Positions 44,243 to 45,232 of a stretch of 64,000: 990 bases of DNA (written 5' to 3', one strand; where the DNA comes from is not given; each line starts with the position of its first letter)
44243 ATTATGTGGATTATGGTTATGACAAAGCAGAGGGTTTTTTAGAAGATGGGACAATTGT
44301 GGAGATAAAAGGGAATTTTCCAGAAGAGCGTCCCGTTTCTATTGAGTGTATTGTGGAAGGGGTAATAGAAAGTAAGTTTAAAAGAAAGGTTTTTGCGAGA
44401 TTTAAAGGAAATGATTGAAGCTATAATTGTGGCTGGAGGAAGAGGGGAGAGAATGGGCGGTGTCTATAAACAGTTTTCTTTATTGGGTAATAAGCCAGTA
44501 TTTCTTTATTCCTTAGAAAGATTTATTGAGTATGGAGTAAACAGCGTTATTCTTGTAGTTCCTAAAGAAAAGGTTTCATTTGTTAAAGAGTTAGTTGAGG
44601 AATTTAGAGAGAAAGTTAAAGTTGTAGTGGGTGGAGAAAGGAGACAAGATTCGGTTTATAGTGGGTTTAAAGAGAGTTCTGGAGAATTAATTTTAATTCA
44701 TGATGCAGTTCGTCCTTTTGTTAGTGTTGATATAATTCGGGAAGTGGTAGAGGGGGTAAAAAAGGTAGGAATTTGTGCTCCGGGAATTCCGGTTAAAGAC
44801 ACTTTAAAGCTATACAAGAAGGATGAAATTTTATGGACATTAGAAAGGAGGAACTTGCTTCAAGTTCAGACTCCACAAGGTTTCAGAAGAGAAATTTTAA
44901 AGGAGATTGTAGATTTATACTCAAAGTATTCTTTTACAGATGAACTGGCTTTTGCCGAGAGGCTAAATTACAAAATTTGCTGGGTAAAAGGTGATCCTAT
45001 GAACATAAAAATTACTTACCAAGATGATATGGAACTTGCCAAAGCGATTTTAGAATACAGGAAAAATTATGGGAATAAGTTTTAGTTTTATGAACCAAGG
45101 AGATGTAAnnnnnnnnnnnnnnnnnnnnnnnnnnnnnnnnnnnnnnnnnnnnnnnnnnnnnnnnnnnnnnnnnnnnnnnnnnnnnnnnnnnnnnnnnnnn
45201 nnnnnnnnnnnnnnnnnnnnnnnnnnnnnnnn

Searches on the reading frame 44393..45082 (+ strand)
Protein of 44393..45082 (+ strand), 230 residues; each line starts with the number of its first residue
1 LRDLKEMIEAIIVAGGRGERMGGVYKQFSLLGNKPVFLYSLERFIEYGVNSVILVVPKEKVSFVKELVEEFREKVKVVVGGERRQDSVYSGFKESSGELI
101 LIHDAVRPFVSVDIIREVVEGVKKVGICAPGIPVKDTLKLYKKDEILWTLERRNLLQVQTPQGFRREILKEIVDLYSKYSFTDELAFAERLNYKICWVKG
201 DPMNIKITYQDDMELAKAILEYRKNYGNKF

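Call 61: search_protein_families(library=pfam, proteins=[window:44393-45082:+], max_evalue=0.001)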
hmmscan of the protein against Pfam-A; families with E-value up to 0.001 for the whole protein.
window:44393-45082:+ (230 aa): 3 families
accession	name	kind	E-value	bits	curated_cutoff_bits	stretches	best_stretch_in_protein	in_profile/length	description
PF01128.25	IspD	-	3e-45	155.1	27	1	9-221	2-220/221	2-C-methyl-D-erythritol 4-phosphate cytidylyltransferase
PF12804.13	NTP_transf_3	-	3.2e-10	40.9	27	1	10-128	1-119/160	MobA-like NTP transferase domain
PF00483.29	NTP_transferase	-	0.00016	21.8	21.2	1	10-77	2-75/245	Nucleotidyl transferase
